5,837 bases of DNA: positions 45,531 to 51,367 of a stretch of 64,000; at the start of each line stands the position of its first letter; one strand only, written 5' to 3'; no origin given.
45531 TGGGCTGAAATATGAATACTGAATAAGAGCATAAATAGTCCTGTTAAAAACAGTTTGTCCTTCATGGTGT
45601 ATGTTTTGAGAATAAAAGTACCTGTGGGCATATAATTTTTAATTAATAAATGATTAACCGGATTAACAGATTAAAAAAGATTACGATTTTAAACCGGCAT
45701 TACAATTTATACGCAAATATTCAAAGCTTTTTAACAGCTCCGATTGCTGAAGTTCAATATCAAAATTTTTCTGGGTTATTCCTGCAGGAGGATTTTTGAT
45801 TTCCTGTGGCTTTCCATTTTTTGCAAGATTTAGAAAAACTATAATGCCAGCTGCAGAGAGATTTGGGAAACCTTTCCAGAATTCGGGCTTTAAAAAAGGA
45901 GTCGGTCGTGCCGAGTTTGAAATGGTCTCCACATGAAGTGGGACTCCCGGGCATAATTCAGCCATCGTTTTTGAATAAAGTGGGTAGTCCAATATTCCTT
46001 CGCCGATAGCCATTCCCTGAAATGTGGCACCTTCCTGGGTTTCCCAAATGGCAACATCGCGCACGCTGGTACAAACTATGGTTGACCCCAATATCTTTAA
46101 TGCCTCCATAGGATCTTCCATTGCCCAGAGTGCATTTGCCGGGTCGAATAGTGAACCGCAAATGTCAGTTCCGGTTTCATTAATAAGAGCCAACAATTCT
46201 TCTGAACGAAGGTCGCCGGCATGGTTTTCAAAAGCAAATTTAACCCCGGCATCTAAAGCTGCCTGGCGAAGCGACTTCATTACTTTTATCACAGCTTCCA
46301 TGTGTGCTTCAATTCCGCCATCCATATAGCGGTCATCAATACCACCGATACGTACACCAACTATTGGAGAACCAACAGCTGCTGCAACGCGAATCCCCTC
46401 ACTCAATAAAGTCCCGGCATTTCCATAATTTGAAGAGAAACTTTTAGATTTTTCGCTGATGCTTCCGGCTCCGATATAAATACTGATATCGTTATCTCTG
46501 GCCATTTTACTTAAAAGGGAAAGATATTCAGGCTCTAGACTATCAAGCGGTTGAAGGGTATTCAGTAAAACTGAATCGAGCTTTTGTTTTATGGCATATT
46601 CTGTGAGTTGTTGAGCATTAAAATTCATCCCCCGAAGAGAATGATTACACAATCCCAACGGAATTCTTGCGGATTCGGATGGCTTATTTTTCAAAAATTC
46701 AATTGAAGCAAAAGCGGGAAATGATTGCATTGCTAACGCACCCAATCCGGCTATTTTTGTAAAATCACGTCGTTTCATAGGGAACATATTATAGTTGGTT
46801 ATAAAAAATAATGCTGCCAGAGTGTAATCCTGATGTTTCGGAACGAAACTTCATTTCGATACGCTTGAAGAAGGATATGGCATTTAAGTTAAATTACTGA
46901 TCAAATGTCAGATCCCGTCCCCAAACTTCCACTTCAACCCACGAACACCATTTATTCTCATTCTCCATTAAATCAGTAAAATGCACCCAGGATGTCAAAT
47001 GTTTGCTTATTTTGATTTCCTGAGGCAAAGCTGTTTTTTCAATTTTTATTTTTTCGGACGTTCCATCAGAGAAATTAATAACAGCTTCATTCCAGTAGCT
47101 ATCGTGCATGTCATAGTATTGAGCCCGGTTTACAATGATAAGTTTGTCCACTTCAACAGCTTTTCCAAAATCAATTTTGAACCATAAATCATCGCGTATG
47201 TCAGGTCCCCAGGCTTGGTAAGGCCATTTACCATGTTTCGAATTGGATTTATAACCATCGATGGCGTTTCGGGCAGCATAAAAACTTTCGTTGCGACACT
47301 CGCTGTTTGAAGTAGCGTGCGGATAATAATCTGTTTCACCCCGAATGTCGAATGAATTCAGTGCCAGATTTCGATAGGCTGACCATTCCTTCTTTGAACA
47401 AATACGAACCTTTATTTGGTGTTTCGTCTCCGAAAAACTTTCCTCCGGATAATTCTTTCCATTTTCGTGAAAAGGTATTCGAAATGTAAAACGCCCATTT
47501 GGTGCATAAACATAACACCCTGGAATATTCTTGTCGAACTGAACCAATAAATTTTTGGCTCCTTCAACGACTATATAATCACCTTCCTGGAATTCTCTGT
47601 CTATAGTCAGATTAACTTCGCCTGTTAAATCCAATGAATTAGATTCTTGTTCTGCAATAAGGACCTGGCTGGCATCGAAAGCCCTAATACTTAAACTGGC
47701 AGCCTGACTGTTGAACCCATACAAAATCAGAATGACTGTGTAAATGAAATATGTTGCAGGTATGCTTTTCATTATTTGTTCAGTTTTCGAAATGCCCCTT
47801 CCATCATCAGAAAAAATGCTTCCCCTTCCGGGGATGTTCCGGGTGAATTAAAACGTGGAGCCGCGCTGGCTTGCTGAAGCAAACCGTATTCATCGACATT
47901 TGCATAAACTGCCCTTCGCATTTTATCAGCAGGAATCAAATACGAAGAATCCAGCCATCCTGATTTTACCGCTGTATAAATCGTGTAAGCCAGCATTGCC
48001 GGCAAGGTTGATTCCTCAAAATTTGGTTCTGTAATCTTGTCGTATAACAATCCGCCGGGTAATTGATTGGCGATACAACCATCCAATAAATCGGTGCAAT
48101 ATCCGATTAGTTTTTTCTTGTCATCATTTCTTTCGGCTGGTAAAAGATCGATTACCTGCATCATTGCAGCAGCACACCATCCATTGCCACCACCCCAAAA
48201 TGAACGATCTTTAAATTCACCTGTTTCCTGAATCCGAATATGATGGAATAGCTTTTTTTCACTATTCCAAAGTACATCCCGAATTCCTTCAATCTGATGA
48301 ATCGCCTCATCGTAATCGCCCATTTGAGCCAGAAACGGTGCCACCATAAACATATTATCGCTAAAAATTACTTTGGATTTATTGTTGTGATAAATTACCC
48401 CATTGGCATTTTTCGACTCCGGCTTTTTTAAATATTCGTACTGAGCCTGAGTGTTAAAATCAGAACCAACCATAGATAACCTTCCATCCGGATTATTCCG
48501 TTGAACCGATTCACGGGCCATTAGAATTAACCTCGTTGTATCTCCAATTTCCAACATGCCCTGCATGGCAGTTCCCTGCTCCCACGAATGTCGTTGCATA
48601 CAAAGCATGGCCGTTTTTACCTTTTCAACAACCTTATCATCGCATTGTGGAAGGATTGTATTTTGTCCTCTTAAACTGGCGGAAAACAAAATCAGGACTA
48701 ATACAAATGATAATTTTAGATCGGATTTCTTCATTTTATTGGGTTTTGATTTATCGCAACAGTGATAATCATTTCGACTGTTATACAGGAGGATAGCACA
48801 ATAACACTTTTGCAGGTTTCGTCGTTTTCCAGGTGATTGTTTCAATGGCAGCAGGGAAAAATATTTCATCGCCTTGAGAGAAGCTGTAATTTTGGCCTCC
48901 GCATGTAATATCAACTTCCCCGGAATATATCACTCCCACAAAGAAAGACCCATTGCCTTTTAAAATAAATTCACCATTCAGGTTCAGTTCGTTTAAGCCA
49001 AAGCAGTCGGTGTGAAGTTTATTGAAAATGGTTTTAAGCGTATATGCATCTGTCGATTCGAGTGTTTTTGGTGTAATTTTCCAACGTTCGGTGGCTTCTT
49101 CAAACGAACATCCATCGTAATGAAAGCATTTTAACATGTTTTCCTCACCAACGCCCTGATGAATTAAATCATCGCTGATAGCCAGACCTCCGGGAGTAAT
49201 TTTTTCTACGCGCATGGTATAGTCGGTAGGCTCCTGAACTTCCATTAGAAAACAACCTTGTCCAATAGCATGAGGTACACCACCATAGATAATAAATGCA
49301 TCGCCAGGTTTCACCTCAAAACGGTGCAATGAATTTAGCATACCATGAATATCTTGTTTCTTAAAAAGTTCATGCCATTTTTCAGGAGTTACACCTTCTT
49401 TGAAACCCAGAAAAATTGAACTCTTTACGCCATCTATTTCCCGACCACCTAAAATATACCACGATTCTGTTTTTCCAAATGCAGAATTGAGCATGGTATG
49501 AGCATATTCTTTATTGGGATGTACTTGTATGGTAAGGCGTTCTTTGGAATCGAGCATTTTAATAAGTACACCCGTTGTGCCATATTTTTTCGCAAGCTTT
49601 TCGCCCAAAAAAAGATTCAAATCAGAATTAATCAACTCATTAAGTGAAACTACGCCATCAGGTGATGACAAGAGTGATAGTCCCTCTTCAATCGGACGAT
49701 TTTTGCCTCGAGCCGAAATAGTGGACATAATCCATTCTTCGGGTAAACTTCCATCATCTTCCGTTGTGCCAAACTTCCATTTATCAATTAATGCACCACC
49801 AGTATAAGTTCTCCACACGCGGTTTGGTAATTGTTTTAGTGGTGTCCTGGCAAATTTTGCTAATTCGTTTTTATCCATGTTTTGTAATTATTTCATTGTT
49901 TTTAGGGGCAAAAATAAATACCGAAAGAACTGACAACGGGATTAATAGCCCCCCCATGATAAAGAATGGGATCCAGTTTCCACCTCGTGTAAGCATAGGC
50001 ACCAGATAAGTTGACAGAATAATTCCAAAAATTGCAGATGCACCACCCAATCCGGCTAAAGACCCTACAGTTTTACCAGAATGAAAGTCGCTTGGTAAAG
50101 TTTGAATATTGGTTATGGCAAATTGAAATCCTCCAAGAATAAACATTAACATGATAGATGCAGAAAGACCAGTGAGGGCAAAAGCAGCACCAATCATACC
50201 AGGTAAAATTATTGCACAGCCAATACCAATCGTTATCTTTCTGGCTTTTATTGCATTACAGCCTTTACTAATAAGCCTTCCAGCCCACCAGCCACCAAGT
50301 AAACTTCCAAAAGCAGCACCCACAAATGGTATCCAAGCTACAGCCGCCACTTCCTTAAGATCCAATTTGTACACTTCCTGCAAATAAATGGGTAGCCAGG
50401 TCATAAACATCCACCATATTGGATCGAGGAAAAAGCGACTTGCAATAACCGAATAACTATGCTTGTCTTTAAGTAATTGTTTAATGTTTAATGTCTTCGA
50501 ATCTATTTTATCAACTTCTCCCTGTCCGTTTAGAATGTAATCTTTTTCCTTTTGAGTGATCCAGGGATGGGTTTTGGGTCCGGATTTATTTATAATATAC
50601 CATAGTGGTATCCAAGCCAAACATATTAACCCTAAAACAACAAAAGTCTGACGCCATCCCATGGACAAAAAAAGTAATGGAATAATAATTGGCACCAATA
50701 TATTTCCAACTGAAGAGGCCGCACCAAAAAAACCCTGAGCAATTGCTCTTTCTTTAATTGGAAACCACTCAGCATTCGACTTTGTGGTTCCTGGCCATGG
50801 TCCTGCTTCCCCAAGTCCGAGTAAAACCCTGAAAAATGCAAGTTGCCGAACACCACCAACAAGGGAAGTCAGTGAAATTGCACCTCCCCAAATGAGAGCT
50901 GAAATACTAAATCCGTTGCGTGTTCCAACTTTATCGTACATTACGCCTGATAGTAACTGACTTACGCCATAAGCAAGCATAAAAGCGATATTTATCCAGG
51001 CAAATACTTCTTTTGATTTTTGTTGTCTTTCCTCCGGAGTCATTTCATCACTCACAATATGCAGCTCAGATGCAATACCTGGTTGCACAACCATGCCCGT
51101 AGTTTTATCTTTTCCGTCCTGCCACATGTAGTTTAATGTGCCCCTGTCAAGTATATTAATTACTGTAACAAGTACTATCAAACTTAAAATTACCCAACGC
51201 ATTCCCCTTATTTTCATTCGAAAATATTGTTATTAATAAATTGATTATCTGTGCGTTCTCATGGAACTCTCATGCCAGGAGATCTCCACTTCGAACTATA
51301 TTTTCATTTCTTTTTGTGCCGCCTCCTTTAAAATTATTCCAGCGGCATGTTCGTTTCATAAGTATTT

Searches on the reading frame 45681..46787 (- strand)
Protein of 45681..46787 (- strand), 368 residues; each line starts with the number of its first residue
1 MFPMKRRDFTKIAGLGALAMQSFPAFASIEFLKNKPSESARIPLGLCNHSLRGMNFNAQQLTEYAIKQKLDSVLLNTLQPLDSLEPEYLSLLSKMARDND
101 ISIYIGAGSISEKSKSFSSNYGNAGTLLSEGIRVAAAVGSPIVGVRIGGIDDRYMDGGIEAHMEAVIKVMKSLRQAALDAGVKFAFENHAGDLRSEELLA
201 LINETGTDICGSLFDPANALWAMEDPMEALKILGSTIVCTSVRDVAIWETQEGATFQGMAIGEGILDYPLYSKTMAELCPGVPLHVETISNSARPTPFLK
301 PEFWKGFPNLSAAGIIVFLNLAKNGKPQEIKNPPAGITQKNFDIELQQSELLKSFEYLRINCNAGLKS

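Call 21: search_protein_families(library=pfam, proteins=[window:45681-46787:-], max_evalue=0.00001)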
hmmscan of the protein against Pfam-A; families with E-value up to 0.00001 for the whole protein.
window:45681-46787:- (368 aa): 1 family
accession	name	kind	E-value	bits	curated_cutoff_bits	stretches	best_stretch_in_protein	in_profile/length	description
PF01261.30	AP_endonuc_2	-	2.4e-13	50.8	31.1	1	124-292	66-233/249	Xylose isomerase-like TIM barrel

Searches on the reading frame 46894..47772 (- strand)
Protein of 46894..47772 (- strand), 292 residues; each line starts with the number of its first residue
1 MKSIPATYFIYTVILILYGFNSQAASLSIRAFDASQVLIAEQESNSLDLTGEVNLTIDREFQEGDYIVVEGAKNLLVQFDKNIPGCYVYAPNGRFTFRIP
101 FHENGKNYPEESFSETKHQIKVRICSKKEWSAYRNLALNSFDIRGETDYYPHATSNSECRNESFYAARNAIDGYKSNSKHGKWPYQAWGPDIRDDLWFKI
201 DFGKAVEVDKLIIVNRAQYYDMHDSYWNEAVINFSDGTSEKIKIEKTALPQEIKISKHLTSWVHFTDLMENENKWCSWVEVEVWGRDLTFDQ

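Call 21: search_protein_families(library=pfam, proteins=[window:46894-47772:-], max_evalue=0.00001)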
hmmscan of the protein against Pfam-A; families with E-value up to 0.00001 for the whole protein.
window:46894-47772:- (292 aa): 1 family
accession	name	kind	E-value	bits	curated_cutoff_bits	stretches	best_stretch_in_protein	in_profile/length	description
PF00754.31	F5_F8_type_C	-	1.6e-06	28.7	28.2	1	153-281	2-127/127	F5/8 type C domain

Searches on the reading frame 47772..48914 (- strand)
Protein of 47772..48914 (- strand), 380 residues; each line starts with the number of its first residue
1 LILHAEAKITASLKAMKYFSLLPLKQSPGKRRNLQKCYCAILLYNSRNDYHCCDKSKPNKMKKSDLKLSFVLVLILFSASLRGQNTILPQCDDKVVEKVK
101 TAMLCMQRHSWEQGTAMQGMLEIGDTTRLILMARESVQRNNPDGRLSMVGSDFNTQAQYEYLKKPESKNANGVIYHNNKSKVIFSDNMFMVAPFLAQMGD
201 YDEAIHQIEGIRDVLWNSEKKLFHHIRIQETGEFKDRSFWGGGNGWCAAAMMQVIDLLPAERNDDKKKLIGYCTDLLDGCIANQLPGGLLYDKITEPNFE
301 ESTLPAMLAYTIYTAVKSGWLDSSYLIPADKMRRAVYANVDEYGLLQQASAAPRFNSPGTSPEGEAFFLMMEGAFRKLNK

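Call 21: search_protein_families(library=pfam, proteins=[window:47772-48914:-], max_evalue=0.00001)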
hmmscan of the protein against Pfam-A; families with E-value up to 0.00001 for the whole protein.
window:47772-48914:- (380 aa): 1 family
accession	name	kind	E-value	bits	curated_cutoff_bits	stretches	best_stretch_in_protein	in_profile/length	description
PF07470.19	Glyco_hydro_88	-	3e-25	89.4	26.6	1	155-351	99-315/352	Glycosyl Hydrolase Family 88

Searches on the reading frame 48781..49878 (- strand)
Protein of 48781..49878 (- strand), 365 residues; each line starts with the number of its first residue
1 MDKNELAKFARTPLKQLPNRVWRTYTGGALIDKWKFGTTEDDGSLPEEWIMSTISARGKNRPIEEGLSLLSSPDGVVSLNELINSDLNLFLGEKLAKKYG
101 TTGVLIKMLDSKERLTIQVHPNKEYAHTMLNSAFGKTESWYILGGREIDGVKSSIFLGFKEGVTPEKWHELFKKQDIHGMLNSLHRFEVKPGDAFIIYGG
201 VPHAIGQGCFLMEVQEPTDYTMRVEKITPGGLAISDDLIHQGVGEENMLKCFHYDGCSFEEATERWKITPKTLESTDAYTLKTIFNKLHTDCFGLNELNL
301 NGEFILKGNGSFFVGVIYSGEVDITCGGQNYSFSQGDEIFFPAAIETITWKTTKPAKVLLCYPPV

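Call 22: search_protein_families(library=pfam, proteins=[window:48781-49878:-], max_evalue=0.00001)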
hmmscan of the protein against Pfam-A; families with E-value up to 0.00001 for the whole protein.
window:48781-49878:- (365 aa): 2 families
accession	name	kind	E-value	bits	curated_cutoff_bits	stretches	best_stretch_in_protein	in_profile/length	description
PF07883.17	Cupin_2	-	2e-06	27.8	27.2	0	315-359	22-67/70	Cupin domain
PF21621.3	MPI_cupin_dom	-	2.7e-06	27.7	27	0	290-349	8-67/79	Mannose-6-phosphate isomerase, cupin domain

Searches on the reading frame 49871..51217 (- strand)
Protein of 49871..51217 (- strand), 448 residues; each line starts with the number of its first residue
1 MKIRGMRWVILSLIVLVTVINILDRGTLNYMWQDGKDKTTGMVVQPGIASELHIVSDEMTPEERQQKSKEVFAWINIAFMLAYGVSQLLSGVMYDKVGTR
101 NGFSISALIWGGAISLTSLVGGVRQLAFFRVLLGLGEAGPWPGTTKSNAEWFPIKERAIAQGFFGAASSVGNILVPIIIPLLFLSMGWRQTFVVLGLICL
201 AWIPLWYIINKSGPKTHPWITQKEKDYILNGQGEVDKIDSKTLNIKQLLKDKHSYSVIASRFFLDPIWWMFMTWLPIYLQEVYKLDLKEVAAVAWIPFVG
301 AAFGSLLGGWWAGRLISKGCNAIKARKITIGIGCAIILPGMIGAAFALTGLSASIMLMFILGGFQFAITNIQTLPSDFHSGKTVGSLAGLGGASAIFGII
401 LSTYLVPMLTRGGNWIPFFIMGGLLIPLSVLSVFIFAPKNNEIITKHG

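Call 22: search_protein_families(library=pfam, proteins=[window:49871-51217:-], max_evalue=0.00001)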
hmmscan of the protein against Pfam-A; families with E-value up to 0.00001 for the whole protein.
window:49871-51217:- (448 aa): 1 family
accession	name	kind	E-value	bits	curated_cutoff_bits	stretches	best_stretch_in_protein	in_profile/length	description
PF07690.21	MFS_1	-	2.8e-45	155.2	33.4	1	42-377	17-321/347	Major Facilitator Superfamily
